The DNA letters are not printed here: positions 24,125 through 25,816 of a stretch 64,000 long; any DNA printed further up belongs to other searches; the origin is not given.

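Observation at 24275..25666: HEPN (RNxxxH) protein whose start overlaps the stop of the RM fusion: a possible RM plus abortive-infection module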

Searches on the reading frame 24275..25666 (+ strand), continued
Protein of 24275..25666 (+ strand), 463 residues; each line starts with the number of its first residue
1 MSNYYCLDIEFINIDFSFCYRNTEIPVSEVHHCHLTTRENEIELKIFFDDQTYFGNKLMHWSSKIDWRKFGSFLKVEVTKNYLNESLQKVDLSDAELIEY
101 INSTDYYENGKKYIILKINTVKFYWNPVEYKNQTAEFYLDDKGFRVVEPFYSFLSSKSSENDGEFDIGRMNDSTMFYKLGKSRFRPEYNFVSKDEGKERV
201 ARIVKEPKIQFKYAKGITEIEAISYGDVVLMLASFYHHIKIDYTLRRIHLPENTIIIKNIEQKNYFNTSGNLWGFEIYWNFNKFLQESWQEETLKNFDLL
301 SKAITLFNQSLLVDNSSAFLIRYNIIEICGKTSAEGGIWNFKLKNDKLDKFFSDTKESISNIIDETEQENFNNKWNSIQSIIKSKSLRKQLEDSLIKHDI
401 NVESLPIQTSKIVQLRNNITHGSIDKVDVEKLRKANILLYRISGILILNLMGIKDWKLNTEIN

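Call 37: search_protein_families(library=pfam, proteins=[P0048, P0121, P0145, P0165, P0198, P0215, P0228, P0233, P0260], max_evalue=10)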
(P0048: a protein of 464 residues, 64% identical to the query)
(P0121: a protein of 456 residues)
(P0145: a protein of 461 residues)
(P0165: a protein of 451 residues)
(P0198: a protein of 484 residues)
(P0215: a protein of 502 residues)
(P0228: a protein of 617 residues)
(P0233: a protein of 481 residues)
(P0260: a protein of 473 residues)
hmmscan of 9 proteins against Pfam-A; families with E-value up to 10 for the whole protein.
P0048 (464 aa): 0 families

P0121 (456 aa): 2 families
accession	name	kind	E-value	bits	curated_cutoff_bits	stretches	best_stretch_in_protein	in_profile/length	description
PF14390.12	DUF4420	-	0.024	14.3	27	1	307-379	57-131/306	Putative PD-(D/E)XK family member, (DUF4420)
PF04305.20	DUF455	-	0.16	11.9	34.3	1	387-426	154-191/247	Protein of unknown function (DUF455)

P0145 (461 aa): 1 family
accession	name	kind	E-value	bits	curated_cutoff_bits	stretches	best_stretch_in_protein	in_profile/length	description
PF25371.1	DUF7884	-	0.017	15.8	27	1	177-236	11-68/90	Domain of unknown function (DUF7884)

P0165 (451 aa): 4 families
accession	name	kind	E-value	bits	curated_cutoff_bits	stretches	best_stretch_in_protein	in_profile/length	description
PF18739.6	HEPN_Apea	-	0.00079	20.3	24.4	1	335-432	25-121/136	Apea-like HEPN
PF01934.22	HepT-like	-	0.0034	17.5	23.5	1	370-423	51-103/120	Ribonuclease HepT-like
PF04406.19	TP6A_N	-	0.11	12.7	26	1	193-224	22-56/62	Type IIB DNA topoisomerase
PF08783.17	DWNN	-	0.2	12.3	26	1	374-437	4-62/74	DWNN domain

P0198 (484 aa): 9 families
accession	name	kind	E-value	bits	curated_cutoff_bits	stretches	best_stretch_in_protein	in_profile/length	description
PF18731.6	HEPN_Swt1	-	0.0093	16.7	27.5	1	370-446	26-101/115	Swt1-like HEPN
PF18739.6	HEPN_Apea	-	0.028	15.3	24.4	1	360-439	25-99/136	Apea-like HEPN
PF20594.3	DUF6794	-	0.054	13.9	27.1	0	365-389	3-27/83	Domain of unknown function (DUF6794)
PF06102.17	RRP36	-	0.057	13.8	27.1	1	303-409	34-142/165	rRNA biogenesis protein RRP36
PF19633.4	SDG2_C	-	0.077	12.4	27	1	297-398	112-212/420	Protein SET DOMAIN GROUP 2 C-terminal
PF18833.7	TPR_22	-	0.092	13.5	27.2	1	368-399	17-48/92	Tetratricopeptide repeat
PF18737.6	HEPN_MAE_28990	-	0.14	12.8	26.8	1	326-453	59-189/211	MAE_28990/MAE_18760-like HEPN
PF05025.18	RbsD_FucU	-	0.24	12.3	25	1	301-373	37-110/138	RbsD / FucU transport protein family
PF08505.15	MMR1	-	0.39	11.1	25.2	1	333-395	75-137/269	Mitochondrial Myo2 receptor-related protein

P0215 (502 aa): 1 family
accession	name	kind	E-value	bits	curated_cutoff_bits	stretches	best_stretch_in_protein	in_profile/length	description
PF17363.7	DUF5388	-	0.0061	17.4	26.1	1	314-345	30-61/64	Family of unknown function (DUF5388)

P0228 (617 aa): 1 family
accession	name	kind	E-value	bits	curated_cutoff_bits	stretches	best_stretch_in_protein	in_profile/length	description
PF16469.10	NPA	-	0.032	15.3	27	1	336-384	74-122/123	Nematode polyprotein allergen ABA-1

P0233 (481 aa): 0 families

P0260 (473 aa): 0 families

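Call 40: search_protein_families(library=pfam, alignment_id=A4, max_evalue=0.00001)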
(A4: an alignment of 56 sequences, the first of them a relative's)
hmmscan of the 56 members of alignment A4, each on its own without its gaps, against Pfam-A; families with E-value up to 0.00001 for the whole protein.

A. member 1, L005:4202-5761:- (519 aa): 2 families
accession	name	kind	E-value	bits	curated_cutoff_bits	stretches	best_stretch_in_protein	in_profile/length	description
PF01039.27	Carboxyl_trans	-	2.6e-201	669.9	22.3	1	32-517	2-493/493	Carboxyl transferase domain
PF03255.19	ACCA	-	3.3e-13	49.9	23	1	306-451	86-237/310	Acetyl co-enzyme A carboxylase carboxyltransferase-like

B. families by the number of members that match (of 56 scanned): 53 families (the first 25 are shown)
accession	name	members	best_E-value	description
PF01381.28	HTH_3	3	5.8e-13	Helix-turn-helix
PF12844.13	HTH_19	3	4.7e-09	Helix-turn-helix domain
PF00027.35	cNMP_binding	3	1.8e-08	Cyclic nucleotide-binding domain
PF00004.35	AAA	2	1.4e-22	ATPase family associated with various cellular activities (AAA)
PF14337.13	Abi_alpha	2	2.2e-15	Abortive infection alpha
PF13238.12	AAA_18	2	4.5e-14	AAA domain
PF13401.12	AAA_22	2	6.3e-10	AAA domain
PF01039.27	Carboxyl_trans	1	2.6e-201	Carboxyl transferase domain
PF09848.15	SLFN-g3_helicase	1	4.3e-103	Schlafen group 3, DNA/RNA helicase domain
PF00406.28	ADK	1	9e-83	Adenylate kinase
PF07583.16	PSCyt2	1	9.5e-80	Protein of unknown function (DUF1549)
PF12437.13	GSIII_N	1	6.5e-78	Glutamine synthetase type III N terminal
PF00448.28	SRP54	1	2.6e-76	SRP54-type protein, GTPase domain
PF07724.20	AAA_2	1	7.9e-72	AAA domain (Cdc48 subfamily)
PF13207.12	AAA_17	1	5e-50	AAA domain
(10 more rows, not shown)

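Call 41: predict_structure(alignment_id=A3)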
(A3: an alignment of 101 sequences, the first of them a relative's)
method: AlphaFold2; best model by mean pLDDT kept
length: 463 residues; sequences in the alignment: 101
mean_pLDDT: 95.3   pTM: 0.91
mean pLDDT of the five models: 95.3, 95.0, 94.8, 94.2, 94.1
residues with pLDDT >= 90: 422; 70-90: 35; 50-70: 6; < 50: 0
segments of 3 or more residues with pLDDT < 50: none
pLDDT, mean of each block of 10 residues (from residue 1): 90 91 91 97 98 97 98 97 91 98 98 98 98 98 96 88 90 96 98 95 97 98 98 97 98 98 83 97 97 97 97 97 96 74 95 97 97 95 93 95 97 98 97 98 98 97 93
secondary structure, 60 per line:
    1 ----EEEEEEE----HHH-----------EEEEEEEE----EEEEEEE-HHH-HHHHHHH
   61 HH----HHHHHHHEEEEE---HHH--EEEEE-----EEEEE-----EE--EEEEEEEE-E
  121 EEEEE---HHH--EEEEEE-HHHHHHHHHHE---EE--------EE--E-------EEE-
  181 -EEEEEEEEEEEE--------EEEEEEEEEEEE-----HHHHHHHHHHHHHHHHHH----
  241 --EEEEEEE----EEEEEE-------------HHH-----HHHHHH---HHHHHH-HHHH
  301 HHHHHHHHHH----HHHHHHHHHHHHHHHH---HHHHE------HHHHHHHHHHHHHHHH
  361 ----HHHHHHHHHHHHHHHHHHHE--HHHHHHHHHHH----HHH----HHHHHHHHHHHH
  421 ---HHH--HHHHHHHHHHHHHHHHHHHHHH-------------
elements in order: E5-11 E30-37 E42-48 H54-62 H67-73 E74-78 E87-91 E97-101 E111-118 E120-125 E134-139 H141-150 E177-179 E182-193 E202-213 H219-236 E243-249 E254-259 H281-286 H290-295 H297-310 H315-330 H334-337 H345-360 H365-383 H387-397 H409-420 H429-450

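Call 44: fold_search(model_id=the predicted structure, library=pdb)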
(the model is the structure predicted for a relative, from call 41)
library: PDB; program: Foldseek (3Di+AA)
matches with E <= 10: 867; with E <= 0.001: 0
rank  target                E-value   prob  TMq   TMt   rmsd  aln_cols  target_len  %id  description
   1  6rhv_G                2.8e-02  0.07  0.06  0.09  25.6       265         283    6  Crystal structure of mouse CD11b I-domain (CD11b-I) in complex with Staphylococcus aureus octameric bi-component leuko (released 2019-12-18)
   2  8fqc_U1               4.2e-02  0.07  0.06  0.07  26.1       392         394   10  Structure of baseplate with receptor binding complex of Agrobacterium phage Milano (released 2024-01-31)
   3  8fe1_C                6.3e-02  0.12  0.09  0.11  24.2       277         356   11  Alpha1/BetaB Heteromeric Glycine Receptor in 1 mM Glycine 20 uM Ivermectin State (released 2023-03-22)
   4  9rt2_N1               6.9e-02  0.04  0.07  0.09  28.2       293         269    8  NetF - ANTXR2 structure (C4) (released 2026-02-18)
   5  7t4d_A                8.5e-02  0.04  0.06  0.08  28.3       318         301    8  Pore structure of pore-forming toxin Epx4 (released 2022-03-16)
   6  4tw1_M                9.5e-02  0.04  0.06  0.09  24.5       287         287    7  Crystal structure of the octameric pore complex of the Staphylococcus aureus Bi-component Toxin LukGH (released 2014-11-12)
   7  3v4h_A                1.0e-01  0.75  0.14  0.40   8.6       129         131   12  Crystal structure of a type VI secretion system effector from Yersinia pestis (released 2011-12-28)
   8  9bu3_A                1.1e-01  0.10  0.09  0.12  23.9       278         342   11  Homomeric alpha3 glycine receptor in the presence of 0.1 mM glycine in a desensitized state (released 2024-11-13)
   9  5vmm_E                1.4e-01  0.08  0.10  0.13  22.2       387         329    7  Staphylococcus aureus IsdB bound to human hemoglobin (released 2017-11-15)
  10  9rsu_A                1.6e-01  0.04  0.06  0.10  27.8       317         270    9  NetF pore structure (released 2026-02-18)
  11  9y7z_A                1.8e-01  0.08  0.09  0.12  23.8       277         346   13  Homomeric Glycine Receptor alpha2 with 0.1 mM Glycine in a Desensitized State (released 2026-03-18)
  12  4pir_A                1.9e-01  0.04  0.08  0.09  28.7       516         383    9  X-ray structure of the mouse serotonin 5-HT3 receptor (released 2014-08-06)
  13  3wvf_B                2.0e-01  0.06  0.11  0.11  25.6       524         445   10  Crystal structure of YidC from Escherichia coli (released 2014-12-17)
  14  9rku_A1               2.2e-01  0.05  0.07  0.08  28.2       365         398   10  Agrobacterium phage 7-7-1 baseplate (released 2025-12-10)
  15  9azz_B                2.2e-01  0.03  0.06  0.11  20.9       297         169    8  Crystal structure of outer membrane lipoprotein carrier protein (LolA) from Ehrlichia ruminantium (released 2024-03-20)
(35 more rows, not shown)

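Call 55: fold_search(model_id=the predicted structure, library=viral)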
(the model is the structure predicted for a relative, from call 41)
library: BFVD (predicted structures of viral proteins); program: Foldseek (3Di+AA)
matches with E <= 10: 544; with E <= 0.001: 0
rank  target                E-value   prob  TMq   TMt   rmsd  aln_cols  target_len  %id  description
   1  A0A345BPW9            1.8e-02  0.09  0.07  0.06  26.3       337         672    9  (no name in the UniProt tables at hand)
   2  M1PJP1                2.0e-02  0.16  0.08  0.12  20.2       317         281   11  (no name in the UniProt tables at hand)
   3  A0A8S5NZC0            2.8e-02  0.15  0.07  0.10  17.6       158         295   10  Pvc1, Pvc9, Pvc11, Pvc12, Pvc4, Photorhabdus asymbiotica, PVC, contractile.5A (Fragment) [Ackermannviridae sp. ctClB2]
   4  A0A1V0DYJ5            3.8e-02  0.09  0.09  0.10  24.4       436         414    9  (no name in the UniProt tables at hand)
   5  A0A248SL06            5.5e-02  0.06  0.07  0.08  24.9       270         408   10  (no name in the UniProt tables at hand)
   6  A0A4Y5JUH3            6.4e-02  0.06  0.07  0.07  33.5       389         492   12  Structural protein [Pseudomonas phage vB_PaeM_PA5oct]
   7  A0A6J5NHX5            1.3e-01  0.06  0.08  0.09  23.1       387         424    8  LysM domain [uncultured Caudovirales phage]
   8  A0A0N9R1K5            1.4e-01  0.03  0.07  0.04  24.5       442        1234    8  DEAD-like RNA helicase, superfamily II [Chrysochromulina ericina virus CeV-01B]
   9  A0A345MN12            1.5e-01  0.07  0.06  0.08  17.2       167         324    9  (no name in the UniProt tables at hand)
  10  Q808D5                1.5e-01  0.03  0.07  0.08  24.0       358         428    8  VP2 (Fragment) [Flounder aquabirnavirus]
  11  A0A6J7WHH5            1.8e-01  0.08  0.08  0.10  19.8       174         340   13  Uncharacterized protein [uncultured Caudovirales phage]
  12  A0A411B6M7            1.9e-01  0.04  0.09  0.07  21.4       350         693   10  (no name in the UniProt tables at hand)
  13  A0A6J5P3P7            2.0e-01  0.08  0.07  0.07  18.5       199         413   11  Uncharacterized protein [uncultured Caudovirales phage]
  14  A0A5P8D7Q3            2.1e-01  0.51  0.10  0.38  10.6       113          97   12  Uncharacterized protein [Mycobacterium phage LilMcDreamy]
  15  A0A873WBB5            2.1e-01  0.05  0.07  0.12  27.0       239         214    7  (no name in the UniProt tables at hand)
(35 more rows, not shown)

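Call 59: search_protein_families(library=padloc, proteins=[window:24275-25663:+, L012:5989-7368:+, P0165, P0198], max_evalue=1)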
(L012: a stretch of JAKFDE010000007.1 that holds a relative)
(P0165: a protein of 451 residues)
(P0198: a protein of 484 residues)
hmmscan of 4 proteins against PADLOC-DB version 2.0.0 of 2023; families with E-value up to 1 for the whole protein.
window:24275-25663:+ (463 aa): 1 family
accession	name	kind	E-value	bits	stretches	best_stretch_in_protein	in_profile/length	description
PDLC01974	CARF_m10--CARF_HEPN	-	0.059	10.5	1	352-434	342-423/476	-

L012:5989-7368:+ (460 aa): 0 families

P0165 (451 aa): 0 families

P0198 (484 aa): 3 families
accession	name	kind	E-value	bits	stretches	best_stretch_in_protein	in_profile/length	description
PDLC01687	Csx1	-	3.2e-05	22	1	361-437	61-125/152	Csx1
PDLC01974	CARF_m10--CARF_HEPN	-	0.0068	13.5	1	331-447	321-420/476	-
PDLC00304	PtuA1|PtuA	-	0.02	12.1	1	322-395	358-431/444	AAA ATPase domain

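Call 66: search_dna_similar(query=window:24275-25663:+, collection=plasmids, mode=protein, max_evalue=0.001, max_rows=20)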
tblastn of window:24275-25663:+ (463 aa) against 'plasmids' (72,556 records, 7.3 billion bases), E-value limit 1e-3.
No match.

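Call 67: search_dna_similar(query=window:24275-25663:+, collection=phages, mode=protein, max_evalue=0.001, max_rows=20)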
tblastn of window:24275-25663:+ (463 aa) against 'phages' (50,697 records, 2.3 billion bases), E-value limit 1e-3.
No match.

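Call 69: find_encoding_contigs(protein=P0001, flank=3000, max_places=2)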
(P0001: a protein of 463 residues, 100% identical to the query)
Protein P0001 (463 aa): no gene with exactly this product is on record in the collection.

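Call 72: list_cluster_members(proteins=[P0001, P0009, P0058])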
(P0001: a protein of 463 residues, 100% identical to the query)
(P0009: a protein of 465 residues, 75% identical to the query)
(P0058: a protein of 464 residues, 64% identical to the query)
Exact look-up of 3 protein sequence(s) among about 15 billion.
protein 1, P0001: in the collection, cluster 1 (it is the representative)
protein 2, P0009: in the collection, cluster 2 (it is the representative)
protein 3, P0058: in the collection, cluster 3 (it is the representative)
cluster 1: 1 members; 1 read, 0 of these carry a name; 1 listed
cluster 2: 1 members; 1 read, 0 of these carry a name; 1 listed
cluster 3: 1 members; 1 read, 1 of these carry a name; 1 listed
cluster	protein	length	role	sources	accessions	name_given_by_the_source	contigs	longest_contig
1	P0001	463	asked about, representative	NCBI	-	-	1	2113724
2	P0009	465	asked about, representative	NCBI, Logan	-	-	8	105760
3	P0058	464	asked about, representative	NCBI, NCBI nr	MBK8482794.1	MAG: hypothetical protein IPL31_00165 [Saprospiraceae bacterium] | hypothetical protein [Saprospiraceae bacterium]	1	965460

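Call 82: find_encoding_contigs(protein=P0165, flank=5000, max_places=3)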
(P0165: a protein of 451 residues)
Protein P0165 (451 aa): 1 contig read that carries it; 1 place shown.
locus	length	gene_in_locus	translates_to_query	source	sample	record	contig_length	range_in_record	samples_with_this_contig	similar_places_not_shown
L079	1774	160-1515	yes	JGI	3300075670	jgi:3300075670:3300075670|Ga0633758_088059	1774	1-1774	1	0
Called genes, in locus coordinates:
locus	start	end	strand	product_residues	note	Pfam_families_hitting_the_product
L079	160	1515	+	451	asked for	-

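Call 84: find_encoding_contigs(protein=P0132, flank=5000, max_places=3)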
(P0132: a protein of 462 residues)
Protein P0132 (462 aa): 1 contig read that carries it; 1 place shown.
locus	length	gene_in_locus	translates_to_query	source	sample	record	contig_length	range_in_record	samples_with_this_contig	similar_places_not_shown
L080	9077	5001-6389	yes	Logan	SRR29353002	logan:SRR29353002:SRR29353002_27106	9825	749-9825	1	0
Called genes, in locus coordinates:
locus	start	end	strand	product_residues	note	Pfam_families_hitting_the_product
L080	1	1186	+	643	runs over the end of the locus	?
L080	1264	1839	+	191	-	PF05635:23S_rRNA_IVP (weak)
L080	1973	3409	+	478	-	PF12161:HsdM_N (weak), PF02384:N6_Mtase, PF07669:Eco57I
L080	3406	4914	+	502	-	PF01420:Methylase_S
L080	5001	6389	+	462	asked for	-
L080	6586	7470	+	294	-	PF04343:DUF488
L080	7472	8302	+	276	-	-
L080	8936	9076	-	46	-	?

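Call 85: find_encoding_contigs(protein=P0198, flank=5000, max_places=3)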
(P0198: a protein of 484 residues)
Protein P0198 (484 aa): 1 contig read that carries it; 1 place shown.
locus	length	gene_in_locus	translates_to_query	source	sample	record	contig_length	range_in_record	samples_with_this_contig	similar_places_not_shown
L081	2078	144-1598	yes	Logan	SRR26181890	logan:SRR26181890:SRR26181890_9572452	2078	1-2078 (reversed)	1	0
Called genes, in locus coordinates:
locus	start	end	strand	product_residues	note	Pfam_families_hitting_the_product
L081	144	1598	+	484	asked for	-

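Call 86: find_encoding_contigs(protein=P0233, flank=5000, max_places=3)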
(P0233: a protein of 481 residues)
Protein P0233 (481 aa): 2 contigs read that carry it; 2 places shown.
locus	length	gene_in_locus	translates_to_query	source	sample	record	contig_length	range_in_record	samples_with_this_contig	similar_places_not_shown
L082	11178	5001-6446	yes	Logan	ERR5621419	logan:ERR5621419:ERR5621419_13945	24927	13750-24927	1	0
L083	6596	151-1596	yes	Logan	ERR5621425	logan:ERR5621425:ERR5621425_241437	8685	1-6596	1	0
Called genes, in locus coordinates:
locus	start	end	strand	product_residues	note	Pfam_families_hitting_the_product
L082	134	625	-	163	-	-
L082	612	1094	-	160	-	-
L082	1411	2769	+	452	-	PF00078:RVT_1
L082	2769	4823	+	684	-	PF00078:RVT_1 (weak)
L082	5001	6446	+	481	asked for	-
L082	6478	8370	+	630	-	PF13175:AAA_15 (weak), PF13304:AAA_21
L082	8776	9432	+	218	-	-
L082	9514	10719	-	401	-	PF00589:Phage_integrase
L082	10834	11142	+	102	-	-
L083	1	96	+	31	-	?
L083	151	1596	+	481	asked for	-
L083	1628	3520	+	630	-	PF13175:AAA_15 (weak), PF13304:AAA_21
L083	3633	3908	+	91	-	-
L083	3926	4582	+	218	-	-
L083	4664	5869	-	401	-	PF00589:Phage_integrase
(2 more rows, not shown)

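Call 87: find_encoding_contigs(protein=P0121, flank=5000, max_places=3)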
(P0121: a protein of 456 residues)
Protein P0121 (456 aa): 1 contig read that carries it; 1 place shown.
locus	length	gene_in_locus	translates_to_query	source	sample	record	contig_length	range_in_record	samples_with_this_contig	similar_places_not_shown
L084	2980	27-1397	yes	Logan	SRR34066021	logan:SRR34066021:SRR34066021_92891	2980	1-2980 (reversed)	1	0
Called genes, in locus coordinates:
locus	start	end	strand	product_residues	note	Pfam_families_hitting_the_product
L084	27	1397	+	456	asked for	-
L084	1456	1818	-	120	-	-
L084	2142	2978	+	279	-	?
